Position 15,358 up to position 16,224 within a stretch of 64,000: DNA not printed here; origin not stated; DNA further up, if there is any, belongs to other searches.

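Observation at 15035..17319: Self-promoted ParB/DUF262-like plus HNH pair resembling a split GmrSD nuclease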

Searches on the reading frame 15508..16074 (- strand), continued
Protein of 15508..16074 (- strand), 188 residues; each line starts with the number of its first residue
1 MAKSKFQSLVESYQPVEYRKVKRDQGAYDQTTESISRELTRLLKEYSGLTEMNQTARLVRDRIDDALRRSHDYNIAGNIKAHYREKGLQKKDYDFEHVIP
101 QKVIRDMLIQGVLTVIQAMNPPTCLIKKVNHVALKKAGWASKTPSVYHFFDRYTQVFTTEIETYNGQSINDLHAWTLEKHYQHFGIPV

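Call 86: search_solved_structures(query=A5, max_evalue=10, show_alignments=4)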
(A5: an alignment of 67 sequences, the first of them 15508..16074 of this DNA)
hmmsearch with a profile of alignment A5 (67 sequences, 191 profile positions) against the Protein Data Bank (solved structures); distinct sequences matched with E-value up to 10: 12.
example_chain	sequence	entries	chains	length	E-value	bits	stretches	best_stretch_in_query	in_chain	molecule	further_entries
8cws_A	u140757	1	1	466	0.018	17.8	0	6-70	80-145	F4132-2 Chain A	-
8cwy_A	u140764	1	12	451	0.026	17.3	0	6-70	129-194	T32-15-1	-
5cwb_A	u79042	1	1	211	0.13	15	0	8-69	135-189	Designed helical repeat protein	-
7mwr_B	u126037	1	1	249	0.5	13.1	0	6-70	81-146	LHD101B4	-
9tlu_C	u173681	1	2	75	0.94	12.2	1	17-70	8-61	Sc-apCC-2-BCL-xL-3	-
4zry_B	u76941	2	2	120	1.4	11.6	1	8-74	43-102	Keratin, type II cytoskeletal 1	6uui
6qum_I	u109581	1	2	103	2.5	10.9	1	2-57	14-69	V-type ATP synthase, subunit (VAPC-THERM)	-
3j0j_I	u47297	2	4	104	2.8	10.7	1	2-56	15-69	V-type ATP synthase, subunit (VAPC-THERM)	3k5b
3v6i_B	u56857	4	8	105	2.9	10.7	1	2-56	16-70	V-type ATP synthase, subunit (VAPC-THERM) | V-type ATPase subunit G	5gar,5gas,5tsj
5y5x_I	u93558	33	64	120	3.9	10.2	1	2-56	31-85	V-type ATP synthase, subunit (VAPC-THERM) | V-type ATP synthase subunit G | V-type ATP synthase, subunit G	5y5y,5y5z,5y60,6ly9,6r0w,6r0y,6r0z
3tnu_B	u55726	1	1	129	4.7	10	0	14-71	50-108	Keratin, type II cytoskeletal 5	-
8ek4_A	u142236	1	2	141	7.2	9.4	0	5-72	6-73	Ice-binding protein TIP-99a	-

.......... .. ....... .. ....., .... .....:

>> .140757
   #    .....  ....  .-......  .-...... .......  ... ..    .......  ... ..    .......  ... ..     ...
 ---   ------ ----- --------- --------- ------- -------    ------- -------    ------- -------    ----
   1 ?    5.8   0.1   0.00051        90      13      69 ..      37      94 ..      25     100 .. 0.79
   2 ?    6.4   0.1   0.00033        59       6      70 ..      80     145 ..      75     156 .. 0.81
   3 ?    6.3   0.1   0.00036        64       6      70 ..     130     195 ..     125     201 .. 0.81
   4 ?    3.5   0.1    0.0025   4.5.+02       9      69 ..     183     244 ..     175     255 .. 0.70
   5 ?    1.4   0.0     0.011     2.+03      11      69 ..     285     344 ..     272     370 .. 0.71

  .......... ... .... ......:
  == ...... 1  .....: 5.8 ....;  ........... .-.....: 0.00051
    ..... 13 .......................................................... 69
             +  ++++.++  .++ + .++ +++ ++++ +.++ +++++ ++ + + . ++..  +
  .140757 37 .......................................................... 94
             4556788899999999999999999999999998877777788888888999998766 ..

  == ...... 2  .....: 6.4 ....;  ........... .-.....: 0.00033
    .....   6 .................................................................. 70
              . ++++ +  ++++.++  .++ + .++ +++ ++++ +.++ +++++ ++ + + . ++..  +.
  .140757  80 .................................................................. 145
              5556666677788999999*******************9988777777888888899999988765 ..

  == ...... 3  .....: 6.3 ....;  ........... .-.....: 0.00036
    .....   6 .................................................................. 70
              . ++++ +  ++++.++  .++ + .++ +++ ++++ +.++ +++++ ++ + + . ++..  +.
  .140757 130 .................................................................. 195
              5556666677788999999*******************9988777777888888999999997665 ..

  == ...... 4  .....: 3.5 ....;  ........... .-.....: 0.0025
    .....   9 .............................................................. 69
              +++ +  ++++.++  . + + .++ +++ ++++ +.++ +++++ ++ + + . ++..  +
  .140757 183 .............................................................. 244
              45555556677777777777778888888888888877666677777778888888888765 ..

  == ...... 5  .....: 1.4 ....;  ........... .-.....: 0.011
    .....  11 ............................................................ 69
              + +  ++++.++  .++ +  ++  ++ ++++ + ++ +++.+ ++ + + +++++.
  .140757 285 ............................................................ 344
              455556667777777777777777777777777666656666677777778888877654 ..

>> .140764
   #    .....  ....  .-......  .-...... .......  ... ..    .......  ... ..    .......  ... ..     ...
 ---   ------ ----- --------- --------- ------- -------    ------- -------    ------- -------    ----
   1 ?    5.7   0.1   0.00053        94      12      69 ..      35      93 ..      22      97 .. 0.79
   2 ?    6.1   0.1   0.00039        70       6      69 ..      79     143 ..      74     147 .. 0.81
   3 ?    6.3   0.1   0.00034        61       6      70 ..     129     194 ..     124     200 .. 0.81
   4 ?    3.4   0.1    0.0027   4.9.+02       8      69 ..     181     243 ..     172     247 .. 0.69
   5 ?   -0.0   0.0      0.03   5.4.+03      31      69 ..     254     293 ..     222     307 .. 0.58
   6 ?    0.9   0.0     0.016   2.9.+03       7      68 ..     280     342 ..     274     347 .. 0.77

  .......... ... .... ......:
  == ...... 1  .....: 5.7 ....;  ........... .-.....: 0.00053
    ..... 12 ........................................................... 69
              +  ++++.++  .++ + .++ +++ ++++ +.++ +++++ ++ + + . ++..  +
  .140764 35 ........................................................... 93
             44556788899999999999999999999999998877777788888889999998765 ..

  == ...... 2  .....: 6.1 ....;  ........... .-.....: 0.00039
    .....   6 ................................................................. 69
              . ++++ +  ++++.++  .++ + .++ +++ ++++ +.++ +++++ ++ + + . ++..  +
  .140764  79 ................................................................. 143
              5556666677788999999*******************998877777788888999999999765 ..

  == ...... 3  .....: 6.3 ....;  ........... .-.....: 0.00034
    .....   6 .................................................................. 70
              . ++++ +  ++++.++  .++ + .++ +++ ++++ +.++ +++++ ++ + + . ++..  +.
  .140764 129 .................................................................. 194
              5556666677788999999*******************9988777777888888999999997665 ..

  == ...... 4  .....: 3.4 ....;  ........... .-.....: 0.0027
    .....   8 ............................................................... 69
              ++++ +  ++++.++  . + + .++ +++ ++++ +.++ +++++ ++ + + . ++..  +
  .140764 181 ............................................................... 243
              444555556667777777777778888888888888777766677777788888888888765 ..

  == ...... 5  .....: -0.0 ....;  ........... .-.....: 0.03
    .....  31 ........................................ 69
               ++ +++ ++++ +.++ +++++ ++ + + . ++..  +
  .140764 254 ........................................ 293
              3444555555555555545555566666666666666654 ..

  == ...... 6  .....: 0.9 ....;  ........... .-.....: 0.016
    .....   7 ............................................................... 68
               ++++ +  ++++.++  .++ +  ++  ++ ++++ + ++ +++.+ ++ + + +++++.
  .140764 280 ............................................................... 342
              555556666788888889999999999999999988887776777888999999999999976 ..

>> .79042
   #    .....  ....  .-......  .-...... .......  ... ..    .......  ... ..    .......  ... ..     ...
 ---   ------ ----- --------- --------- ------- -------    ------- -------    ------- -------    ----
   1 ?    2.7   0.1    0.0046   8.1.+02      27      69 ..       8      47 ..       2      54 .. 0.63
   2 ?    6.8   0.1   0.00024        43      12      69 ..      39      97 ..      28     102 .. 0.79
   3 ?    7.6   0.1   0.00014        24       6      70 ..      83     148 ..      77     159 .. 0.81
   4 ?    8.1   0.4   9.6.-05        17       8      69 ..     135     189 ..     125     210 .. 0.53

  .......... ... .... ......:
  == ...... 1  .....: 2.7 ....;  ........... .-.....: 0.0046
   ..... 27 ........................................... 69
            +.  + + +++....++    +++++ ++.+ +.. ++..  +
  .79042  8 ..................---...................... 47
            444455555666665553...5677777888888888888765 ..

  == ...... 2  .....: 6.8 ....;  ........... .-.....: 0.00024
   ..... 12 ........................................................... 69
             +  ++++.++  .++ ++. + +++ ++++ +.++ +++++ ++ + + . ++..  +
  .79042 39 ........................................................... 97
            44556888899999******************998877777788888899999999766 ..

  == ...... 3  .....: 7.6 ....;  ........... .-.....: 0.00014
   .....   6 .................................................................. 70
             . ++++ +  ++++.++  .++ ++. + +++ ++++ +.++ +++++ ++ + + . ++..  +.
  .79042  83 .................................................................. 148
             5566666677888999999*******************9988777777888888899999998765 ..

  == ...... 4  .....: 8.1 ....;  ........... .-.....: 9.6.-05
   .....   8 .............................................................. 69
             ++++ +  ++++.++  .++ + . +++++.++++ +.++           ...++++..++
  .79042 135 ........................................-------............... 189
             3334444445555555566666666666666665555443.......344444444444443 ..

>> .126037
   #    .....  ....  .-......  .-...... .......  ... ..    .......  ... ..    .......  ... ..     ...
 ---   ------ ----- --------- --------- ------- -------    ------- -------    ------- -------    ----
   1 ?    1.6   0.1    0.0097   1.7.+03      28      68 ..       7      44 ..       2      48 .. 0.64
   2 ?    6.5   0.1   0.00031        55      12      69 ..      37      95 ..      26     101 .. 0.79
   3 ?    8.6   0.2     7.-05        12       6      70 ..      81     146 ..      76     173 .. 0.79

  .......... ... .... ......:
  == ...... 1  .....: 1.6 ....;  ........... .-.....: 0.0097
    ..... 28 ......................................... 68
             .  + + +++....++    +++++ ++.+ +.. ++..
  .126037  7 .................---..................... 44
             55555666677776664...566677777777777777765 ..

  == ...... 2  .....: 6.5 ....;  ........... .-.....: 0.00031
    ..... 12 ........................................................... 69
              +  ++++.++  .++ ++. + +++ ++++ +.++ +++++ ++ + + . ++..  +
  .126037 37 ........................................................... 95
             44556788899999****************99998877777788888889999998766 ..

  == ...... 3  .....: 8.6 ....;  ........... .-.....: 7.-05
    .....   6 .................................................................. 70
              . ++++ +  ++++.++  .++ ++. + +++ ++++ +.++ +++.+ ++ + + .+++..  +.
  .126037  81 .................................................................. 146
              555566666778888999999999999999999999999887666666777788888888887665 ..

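Call 90: find_encoding_contigs(protein=P0202, flank=4000, max_places=2)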
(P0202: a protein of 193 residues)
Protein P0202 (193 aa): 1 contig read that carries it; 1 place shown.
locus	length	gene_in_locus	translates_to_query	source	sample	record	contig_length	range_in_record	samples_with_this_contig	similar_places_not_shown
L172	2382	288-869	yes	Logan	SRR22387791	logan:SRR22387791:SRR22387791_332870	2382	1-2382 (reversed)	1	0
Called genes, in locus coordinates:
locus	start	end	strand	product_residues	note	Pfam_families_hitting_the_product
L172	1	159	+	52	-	?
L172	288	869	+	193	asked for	-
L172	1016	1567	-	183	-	PF12796:Ank_2 (weak), PF13637:Ank_4 (faint)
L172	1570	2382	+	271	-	?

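Call 91: find_encoding_contigs(protein=P0209, flank=4000, max_places=2)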
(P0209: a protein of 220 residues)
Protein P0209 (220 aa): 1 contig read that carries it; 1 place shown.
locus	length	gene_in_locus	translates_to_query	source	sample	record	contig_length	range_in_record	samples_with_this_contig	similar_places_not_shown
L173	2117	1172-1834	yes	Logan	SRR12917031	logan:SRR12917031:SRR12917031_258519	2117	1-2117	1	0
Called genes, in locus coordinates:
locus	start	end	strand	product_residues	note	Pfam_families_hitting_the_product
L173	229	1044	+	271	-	PF12787:EcsC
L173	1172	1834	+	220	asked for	-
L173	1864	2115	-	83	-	?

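Call 92: find_encoding_contigs(protein=P0183, flank=4000, max_places=2)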
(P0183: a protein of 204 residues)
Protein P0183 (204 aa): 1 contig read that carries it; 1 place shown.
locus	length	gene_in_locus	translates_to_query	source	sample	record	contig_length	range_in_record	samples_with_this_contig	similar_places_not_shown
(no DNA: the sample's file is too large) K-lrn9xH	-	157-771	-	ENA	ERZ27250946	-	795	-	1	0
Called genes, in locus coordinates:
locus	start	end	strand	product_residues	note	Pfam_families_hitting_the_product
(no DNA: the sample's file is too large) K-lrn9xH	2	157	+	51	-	?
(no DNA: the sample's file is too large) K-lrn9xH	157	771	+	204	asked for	-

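Call 93: find_encoding_contigs(protein=P0169, flank=4000, max_places=2)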
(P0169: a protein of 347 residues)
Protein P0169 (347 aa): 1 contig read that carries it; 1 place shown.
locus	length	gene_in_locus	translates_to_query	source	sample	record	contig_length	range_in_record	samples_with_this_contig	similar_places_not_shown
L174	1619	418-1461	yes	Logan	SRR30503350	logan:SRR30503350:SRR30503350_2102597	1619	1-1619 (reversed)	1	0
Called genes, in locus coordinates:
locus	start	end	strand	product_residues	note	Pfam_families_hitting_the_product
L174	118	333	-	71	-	-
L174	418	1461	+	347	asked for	-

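Call 99: find_related_loci(query=P0238, collection=viral_contigs, flank=3500)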
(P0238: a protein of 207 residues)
Query P0238 (207 aa) in viral_contigs; peptide patterns used: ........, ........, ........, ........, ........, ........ (x = any residue, [..] = any of these).
2 stretches matched a pattern, but none encodes a relative of the query by tblastn (E <= 1e-3).

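Call 100: search_dna_similar(query=P0192, collection=phages, mode=protein, max_evalue=0.01, max_rows=15)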
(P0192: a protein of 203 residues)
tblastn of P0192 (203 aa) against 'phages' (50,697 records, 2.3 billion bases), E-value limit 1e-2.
No match.

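Call 101: search_dna_similar(query=P0147, collection=phages, mode=protein, max_evalue=0.01, max_rows=15)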
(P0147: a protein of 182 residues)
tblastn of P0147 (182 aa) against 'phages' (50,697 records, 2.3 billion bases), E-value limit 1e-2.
No match.

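Call 102: search_dna_similar(query=P0202, collection=phages, mode=protein, max_evalue=0.01, max_rows=15)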
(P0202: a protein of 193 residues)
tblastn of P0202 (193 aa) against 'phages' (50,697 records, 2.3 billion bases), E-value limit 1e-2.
No match.
